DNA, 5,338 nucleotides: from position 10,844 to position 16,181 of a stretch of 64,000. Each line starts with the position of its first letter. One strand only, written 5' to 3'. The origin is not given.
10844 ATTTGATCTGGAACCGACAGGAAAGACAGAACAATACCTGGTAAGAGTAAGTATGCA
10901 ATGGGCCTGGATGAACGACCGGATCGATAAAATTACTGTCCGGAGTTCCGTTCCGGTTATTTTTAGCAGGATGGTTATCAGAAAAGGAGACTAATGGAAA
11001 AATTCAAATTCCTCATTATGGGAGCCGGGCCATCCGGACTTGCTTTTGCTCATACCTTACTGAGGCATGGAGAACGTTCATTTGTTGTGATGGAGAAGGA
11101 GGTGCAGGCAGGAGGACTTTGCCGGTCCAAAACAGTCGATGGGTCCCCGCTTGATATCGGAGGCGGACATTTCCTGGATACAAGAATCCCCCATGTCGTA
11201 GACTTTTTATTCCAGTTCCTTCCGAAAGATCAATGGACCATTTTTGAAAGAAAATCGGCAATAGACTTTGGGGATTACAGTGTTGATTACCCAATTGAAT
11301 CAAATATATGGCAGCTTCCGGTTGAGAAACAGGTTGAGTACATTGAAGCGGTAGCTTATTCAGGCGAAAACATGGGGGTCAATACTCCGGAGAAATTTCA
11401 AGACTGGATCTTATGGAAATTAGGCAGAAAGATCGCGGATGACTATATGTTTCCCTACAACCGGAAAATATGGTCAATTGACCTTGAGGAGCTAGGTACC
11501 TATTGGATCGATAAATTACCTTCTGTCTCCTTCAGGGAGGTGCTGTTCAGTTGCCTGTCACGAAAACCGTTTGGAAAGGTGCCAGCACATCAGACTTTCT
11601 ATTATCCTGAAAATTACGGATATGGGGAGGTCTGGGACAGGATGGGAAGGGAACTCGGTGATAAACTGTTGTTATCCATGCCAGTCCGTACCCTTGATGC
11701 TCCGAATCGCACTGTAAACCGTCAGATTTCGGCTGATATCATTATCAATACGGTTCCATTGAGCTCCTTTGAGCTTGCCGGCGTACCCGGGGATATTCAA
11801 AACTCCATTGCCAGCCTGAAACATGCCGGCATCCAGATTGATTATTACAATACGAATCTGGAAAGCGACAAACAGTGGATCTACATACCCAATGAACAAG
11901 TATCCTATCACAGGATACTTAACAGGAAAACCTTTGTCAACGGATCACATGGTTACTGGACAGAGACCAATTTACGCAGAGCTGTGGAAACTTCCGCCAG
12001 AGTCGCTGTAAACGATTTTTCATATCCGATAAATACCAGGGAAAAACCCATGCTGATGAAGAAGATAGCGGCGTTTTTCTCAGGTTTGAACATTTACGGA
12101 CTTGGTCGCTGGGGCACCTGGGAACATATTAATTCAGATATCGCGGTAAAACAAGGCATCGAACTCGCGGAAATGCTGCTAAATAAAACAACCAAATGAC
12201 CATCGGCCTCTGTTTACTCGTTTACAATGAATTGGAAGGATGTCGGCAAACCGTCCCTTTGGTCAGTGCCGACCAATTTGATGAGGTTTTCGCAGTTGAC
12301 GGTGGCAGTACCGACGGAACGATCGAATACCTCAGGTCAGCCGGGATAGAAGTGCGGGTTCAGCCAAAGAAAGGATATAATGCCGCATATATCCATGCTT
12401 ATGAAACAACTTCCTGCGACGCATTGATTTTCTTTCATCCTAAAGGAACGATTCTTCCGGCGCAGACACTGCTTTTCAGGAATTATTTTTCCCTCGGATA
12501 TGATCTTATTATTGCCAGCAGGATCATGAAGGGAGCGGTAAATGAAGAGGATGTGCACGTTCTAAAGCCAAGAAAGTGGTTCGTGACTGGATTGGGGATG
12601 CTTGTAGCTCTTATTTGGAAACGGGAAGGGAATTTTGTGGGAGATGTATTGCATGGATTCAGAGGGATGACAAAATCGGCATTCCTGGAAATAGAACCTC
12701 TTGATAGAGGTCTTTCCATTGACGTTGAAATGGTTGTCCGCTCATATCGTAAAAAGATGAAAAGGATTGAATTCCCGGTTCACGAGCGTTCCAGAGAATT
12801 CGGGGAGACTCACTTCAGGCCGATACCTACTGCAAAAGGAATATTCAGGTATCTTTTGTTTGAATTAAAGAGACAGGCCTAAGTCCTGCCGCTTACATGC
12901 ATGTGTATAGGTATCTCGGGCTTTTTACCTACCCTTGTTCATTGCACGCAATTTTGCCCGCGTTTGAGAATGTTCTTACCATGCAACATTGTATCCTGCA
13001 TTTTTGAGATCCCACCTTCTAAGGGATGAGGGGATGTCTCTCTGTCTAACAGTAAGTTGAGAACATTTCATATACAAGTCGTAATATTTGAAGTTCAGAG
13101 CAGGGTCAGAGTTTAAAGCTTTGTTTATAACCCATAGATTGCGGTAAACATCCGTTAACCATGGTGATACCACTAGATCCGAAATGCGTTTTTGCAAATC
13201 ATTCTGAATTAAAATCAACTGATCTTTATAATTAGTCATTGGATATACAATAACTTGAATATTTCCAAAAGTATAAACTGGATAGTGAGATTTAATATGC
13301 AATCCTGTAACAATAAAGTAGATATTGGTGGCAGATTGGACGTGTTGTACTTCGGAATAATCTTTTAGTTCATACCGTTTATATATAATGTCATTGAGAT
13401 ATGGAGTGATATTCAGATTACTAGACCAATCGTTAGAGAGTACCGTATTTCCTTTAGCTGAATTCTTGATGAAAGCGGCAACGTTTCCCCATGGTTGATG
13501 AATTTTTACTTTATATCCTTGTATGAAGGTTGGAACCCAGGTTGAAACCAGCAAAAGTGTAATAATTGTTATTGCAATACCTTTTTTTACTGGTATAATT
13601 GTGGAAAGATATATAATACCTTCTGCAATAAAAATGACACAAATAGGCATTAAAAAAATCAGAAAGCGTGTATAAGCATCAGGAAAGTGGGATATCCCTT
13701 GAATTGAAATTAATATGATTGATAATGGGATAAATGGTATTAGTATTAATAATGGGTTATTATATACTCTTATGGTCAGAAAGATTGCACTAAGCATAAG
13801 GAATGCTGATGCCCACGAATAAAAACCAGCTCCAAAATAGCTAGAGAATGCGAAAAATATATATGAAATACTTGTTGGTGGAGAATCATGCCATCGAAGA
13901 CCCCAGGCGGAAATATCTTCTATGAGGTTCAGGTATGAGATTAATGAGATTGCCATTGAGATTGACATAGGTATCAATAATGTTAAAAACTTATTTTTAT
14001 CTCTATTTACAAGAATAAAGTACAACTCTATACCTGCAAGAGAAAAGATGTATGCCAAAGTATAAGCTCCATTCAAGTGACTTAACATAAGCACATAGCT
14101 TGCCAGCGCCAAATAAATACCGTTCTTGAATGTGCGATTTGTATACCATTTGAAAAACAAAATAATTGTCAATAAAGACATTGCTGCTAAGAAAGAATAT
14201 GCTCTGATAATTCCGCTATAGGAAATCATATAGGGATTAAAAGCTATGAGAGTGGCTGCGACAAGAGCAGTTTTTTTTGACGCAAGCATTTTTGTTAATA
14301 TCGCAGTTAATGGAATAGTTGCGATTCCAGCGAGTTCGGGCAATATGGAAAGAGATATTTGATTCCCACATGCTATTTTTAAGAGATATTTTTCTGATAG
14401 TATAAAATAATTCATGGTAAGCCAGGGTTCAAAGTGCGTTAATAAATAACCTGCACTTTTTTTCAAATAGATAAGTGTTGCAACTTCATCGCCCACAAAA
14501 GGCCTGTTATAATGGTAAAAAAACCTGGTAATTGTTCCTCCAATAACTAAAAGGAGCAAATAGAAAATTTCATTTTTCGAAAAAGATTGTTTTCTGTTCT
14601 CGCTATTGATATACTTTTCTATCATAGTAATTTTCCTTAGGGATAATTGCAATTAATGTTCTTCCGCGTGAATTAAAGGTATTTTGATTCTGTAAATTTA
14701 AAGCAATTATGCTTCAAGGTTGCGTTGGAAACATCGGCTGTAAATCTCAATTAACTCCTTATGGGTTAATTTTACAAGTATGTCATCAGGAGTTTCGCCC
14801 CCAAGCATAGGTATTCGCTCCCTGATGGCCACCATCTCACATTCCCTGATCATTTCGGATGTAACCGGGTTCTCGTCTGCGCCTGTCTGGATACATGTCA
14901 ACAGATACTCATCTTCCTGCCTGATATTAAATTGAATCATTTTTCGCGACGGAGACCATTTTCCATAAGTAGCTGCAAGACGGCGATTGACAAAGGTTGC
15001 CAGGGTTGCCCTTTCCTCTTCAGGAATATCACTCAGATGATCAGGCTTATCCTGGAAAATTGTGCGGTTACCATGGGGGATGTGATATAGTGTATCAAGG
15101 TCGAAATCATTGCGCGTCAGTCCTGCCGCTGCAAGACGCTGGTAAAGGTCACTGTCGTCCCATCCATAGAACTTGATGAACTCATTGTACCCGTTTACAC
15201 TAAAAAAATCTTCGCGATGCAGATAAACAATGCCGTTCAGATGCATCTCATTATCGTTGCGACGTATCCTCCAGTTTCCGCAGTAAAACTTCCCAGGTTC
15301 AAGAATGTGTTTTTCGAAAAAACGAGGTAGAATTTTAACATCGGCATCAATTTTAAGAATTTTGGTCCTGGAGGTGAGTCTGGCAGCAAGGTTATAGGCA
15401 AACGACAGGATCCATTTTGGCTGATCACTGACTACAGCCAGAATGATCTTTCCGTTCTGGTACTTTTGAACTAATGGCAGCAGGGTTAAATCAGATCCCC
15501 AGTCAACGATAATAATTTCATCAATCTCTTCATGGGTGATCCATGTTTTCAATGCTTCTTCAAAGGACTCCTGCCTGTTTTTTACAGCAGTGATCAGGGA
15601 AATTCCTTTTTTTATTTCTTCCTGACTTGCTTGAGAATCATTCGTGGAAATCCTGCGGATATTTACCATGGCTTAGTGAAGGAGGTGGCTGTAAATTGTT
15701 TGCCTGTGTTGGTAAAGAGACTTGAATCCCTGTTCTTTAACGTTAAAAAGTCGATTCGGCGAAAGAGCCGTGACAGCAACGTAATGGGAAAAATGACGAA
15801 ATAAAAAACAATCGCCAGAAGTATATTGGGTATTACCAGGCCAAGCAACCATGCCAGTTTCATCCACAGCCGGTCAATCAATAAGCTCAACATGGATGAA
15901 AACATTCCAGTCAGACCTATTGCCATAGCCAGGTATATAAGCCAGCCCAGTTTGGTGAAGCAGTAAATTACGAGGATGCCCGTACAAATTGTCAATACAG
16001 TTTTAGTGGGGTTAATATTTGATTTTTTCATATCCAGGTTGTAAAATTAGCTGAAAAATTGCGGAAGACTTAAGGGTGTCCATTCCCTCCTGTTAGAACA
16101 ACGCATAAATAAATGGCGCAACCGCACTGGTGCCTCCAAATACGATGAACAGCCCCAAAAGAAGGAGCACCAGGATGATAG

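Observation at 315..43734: ~43-kb glycan super-locus built on five GT-C-like membrane enzymes and four polyprenyl-P-sugar-synthase-like GT2s, with no recognisable Wzx/Wzy/ABC exporter or initiating PGT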

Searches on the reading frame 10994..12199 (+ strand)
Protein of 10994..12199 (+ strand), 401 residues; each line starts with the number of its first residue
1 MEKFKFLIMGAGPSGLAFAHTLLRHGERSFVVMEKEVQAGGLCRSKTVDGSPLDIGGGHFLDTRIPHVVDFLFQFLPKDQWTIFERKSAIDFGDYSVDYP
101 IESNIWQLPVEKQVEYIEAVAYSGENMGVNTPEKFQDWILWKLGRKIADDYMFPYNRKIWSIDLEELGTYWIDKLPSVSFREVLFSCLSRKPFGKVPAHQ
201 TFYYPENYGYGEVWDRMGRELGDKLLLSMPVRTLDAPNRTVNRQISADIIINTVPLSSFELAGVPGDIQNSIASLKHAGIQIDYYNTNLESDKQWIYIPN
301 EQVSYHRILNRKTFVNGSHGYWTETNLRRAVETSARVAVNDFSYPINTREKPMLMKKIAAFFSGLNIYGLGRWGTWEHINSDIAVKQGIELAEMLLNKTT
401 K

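Call 3: search_protein_families(library=pfam, proteins=[window:10994-12199:+])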
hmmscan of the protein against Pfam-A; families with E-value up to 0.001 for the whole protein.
window:10994-12199:+ (401 aa): 2 families
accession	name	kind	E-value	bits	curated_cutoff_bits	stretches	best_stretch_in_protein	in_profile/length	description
PF13450.12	NAD_binding_8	-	2.5e-10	40.9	21.9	1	8-72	1-65/68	NAD(P)-binding Rossmann-like domain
PF01593.30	Amino_oxidase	-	1.1e-09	38.6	19.8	1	14-260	2-260/443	Flavin containing amine oxidoreductase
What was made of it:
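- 10994..12199 (+): UDP-galactopyranose-mutase-like flavoenzyme. Pfam NAD_binding_8 and Amino_oxidase (call 3).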

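Call 8: search_protein_families(library=ncbifam, max_evalue=0.1, proteins=[window:10994-12199:+])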
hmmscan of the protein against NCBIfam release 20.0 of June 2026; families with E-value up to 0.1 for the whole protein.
window:10994-12199:+ (401 aa): 34 families (the best 25 are shown)
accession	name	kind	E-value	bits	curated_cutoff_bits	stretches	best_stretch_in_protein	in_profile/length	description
NF005547.0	PRK07208.1-3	equivalog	6.2e-38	130.7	380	2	4-313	5-323/465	hypothetical protein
NF005548.0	PRK07208.1-4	equivalog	3.6e-27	95.1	389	1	5-312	5-332/488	hypothetical protein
NF005545.0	PRK07208.1-1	equivalog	3.2e-18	65.4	451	1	5-236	9-251/504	hypothetical protein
NF005546.0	PRK07208.1-2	equivalog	3.9e-15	55.4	418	1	3-79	4-79/527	hypothetical protein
TIGR00031.1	UDP-GALP_mutase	equivalog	2.5e-12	46.5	303.75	1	3-176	1-176/378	UDP-galactopyranose mutase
NF005549.0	PRK07208.1-5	equivalog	5.7e-06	25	587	1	5-77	6-80/534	hypothetical protein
NF005560.0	PRK07233.1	equivalog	1.2e-05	24.4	252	1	6-54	3-50/435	hypothetical protein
NF008841.0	PRK11883.1-1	equivalog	2.6e-05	23.3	517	1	4-73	4-74/453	protoporphyrinogen oxidase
NF042421.1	hydcarot_desat_CrtD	equivalog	3.4e-05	22.5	500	1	7-83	5-77/487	1-hydroxycarotenoid 3,4-desaturase CrtD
TIGR02734.1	crtI_fam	subfamily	6e-05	21.9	238.1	1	8-75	3-66/504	phytoene desaturase family protein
TIGR03467.1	HpnE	equivalog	0.00018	21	283.05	1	7-56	2-52/430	hydroxysqualene dehydroxylase HpnE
NF004780.0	PRK06126.1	subfamily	0.0006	18.2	445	1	3-39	8-44/552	hypothetical protein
NF008843.0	PRK11883.1-3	equivalog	0.00083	18.5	406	1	5-61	3-60/424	protoporphyrinogen oxidase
NF058655.1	CrtID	equivalog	0.0019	17.2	640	1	7-79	2-70/478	bifunctional phytoene desaturase/3,4-desaturase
NF045637.1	carotdesatCrtDProt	equivalog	0.0022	16.6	580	1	7-57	2-51/485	1-hydroxycarotenoid 3,4-desaturase CrtD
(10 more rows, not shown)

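Call 89: search_solved_structures(query=window:10994-12199:+, max_evalue=0.01)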
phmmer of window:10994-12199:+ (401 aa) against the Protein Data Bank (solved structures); distinct sequences matched with E-value up to 0.01: 32.
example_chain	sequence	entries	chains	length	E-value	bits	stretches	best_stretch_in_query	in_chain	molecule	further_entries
3ukk_A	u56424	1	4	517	1.5e-29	106.2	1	6-308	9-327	UDP-galactopyranose mutase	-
4u8i_A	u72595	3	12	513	2e-29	105.8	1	6-308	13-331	UDP-galactopyranose mutase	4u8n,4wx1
3uka_A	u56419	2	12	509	2.7e-29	105.3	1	6-308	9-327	UDP-galactopyranose mutase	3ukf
3ute_A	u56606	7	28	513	2.8e-29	105.3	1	6-308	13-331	UDP-galactopyranose mutase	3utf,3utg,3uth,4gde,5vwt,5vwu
3ukl_A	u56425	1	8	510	2.8e-29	105.3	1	6-308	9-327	UDP-galactopyranose mutase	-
3ukh_A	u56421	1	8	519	3e-29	105.2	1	6-308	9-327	UDP-galactopyranose mutase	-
3ukq_A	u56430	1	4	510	5.2e-29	104.4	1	6-307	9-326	UDP-galactopyranose mutase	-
4u8l_A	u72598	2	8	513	6.3e-29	104.1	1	6-308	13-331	UDP-galactopyranose mutase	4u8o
4u8k_A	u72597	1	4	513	7.2e-29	103.9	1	6-308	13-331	UDP-galactopyranose mutase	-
3ukp_A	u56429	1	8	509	8.1e-29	103.8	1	6-303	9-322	UDP-galactopyranose mutase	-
4u8m_A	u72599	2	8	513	2.1e-28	102.4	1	6-247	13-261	UDP-galactopyranose mutase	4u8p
5hhf_A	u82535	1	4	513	2.3e-28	102.3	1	6-308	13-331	UDP-galactopyranose mutase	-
4u8j_A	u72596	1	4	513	4.9e-28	101.2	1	6-308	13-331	UDP-galactopyranose mutase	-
4dsg_A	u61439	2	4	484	2.4e-21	79.2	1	5-258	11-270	UDP-galactopyranose mutase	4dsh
3hdq_A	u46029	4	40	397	1.2e-06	30.8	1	3-181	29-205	UDP-galactopyranose mutase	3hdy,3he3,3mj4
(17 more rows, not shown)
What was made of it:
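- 10994..12199 (+): PDB phmmer against Aspergillus fumigatus UGM, E 1.5e-29 over residues 6-308 (call 89).
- Closest known: Mycobacterial arabinan GT-C enzymes. Same: A furanose-forming enzyme (UGM-like, call 89) lies inside the TM1101 module.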

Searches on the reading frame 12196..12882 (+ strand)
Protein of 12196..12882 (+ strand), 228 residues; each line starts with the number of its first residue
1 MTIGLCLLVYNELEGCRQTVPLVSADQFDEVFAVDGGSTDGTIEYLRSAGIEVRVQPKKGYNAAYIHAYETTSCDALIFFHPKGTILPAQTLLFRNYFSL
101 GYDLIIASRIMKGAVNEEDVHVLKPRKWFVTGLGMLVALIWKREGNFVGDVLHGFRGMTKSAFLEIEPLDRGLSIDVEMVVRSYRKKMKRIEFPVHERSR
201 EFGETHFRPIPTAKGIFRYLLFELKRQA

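Call 3: search_protein_families(library=pfam, proteins=[window:12196-12882:+])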
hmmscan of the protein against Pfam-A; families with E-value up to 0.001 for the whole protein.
window:12196-12882:+ (228 aa): 1 family
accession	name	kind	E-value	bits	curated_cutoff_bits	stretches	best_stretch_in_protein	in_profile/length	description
PF00535.33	Glycos_transf_2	-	5.2e-09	36.7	23.3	1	8-163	5-164/168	Glycosyl transferase family 2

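Call 30: search_protein_families(library=ncbifam, max_evalue=0.00001, proteins=[window:12196-12882:+])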
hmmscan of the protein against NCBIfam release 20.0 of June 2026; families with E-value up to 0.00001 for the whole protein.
window:12196-12882:+ (228 aa): 2 families
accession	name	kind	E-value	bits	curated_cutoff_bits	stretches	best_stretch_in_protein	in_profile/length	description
TIGR04182.1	glyco_TIGR04182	equivalog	2.7e-18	66.4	325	1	9-220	8-214/293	S-layer glycoprotein N-glycosyltransferase AglJ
NF041391.1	DPhHxTase_Halo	equivalog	1.4e-08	34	375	1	25-216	21-201/213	dolichyl-phosphate hexose transferase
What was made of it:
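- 12196..12882 (+): Small soluble GT2 resembling polyprenyl-/dolichyl-phosphate-hexose synthases. NCBIfam AglJ 2.7e-18 and Dol-P-hexose transferase 1.4e-08, both below cut-off (call 30).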

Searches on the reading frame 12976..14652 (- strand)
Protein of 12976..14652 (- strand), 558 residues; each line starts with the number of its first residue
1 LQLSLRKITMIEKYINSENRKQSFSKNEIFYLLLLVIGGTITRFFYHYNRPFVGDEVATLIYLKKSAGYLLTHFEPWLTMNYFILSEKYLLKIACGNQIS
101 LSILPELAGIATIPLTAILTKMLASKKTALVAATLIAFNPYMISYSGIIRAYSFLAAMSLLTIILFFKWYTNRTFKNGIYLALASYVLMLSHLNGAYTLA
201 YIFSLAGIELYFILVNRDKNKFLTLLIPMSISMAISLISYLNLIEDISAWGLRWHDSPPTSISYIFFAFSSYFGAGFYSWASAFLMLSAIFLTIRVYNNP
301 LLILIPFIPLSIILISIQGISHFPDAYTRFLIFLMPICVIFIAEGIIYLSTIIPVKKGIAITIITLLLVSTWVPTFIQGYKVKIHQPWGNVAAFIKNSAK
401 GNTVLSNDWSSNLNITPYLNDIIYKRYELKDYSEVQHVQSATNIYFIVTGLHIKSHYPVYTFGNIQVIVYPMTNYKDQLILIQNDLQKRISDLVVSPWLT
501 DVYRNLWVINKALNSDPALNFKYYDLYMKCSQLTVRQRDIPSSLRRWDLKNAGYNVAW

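Call 4: search_protein_families(library=pfam, proteins=[window:12976-14652:-])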
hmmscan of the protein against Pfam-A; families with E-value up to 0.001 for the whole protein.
window:12976-14652:- (558 aa): 0 families

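Call 7: search_protein_families(library=pfam, max_evalue=10, proteins=[window:12976-14652:-])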
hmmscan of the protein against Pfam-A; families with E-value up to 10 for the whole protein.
window:12976-14652:- (558 aa): 1 family
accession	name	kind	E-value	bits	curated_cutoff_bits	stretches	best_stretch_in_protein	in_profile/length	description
PF10166.14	DUF2368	-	0.03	14.4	25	1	277-314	53-91/134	Uncharacterised conserved protein (DUF2368)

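Call 8: search_protein_families(library=ncbifam, max_evalue=0.1, proteins=[window:12976-14652:-])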
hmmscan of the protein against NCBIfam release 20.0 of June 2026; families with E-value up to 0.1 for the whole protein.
window:12976-14652:- (558 aa): 1 family
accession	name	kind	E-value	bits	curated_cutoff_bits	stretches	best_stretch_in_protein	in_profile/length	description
TIGR03663.1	TIGR03663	subfamily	1.7e-11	43.8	126.25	1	32-215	4-181/435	flippase activity-associated protein Agl23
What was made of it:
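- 12976..14652 (-): TM558: a 9-TM protein with GDE in its first loop. It is Agl23-like, so either a GT-C-type transferase or a lipid-linked-sugar flippase. NCBIfam TIGR03663 (Agl23), E 1.7e-11 over residues 32-215, below cut-off (call 8).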

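Call 10: search_solved_structures(query=window:12976-14652:-, max_evalue=10)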
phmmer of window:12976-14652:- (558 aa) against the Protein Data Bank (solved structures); distinct sequences matched with E-value up to 10: 1.
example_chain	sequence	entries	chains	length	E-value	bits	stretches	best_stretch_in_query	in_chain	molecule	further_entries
3r6j_A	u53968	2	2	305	1.8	10.5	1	324-377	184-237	VP1 protein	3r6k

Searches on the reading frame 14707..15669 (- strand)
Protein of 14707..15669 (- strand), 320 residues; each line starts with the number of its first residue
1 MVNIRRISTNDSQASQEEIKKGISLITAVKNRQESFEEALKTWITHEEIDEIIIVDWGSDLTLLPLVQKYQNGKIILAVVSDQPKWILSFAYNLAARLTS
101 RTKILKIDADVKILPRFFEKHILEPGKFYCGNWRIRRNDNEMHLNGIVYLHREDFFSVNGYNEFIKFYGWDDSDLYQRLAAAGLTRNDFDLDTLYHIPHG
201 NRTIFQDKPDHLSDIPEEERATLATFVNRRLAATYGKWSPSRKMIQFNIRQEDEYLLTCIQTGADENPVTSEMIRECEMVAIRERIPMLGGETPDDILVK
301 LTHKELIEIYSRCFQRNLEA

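Call 4: search_protein_families(library=pfam, proteins=[window:14707-15669:-])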
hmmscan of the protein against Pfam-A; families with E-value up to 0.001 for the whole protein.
window:14707-15669:- (320 aa): 2 families
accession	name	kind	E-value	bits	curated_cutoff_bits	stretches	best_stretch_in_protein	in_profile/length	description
PF02709.20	Glyco_transf_7C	-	7.5e-11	42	23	1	144-199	20-77/78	N-terminal domain of galactosyltransferase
PF00535.33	Glycos_transf_2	-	1.2e-05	25.7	23.3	1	24-122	1-100/168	Glycosyl transferase family 2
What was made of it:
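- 14707..15669 (-): GT2 / Glyco_transf_7C glycosyltransferase. Pfam, call 4.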

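Call 30: search_protein_families(library=ncbifam, max_evalue=0.00001, proteins=[window:14707-15669:-])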
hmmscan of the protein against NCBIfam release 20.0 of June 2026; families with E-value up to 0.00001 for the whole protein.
window:14707-15669:- (320 aa): 0 families

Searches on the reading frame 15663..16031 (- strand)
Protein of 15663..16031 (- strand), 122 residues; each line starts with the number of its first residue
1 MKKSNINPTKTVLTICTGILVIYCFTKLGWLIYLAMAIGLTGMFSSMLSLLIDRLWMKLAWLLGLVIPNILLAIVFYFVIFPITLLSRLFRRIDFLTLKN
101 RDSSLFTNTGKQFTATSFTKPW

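Call 4: search_protein_families(library=pfam, proteins=[window:15663-16031:-])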
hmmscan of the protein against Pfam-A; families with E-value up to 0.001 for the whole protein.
window:15663-16031:- (122 aa): 0 families

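Call 7: search_protein_families(library=pfam, max_evalue=10, proteins=[window:15663-16031:-])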
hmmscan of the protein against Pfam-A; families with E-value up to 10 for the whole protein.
window:15663-16031:- (122 aa): 1 family
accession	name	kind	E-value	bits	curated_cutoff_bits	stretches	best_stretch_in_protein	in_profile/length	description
PF19588.4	SxtJ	-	0.019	16.2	24.4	1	29-90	32-93/99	Saxitoxin biosynthesis operon protein SxtJ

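Call 8: search_protein_families(library=ncbifam, max_evalue=0.1, proteins=[window:15663-16031:-])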
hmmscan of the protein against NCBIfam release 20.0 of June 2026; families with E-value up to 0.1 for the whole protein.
window:15663-16031:- (122 aa): 0 families
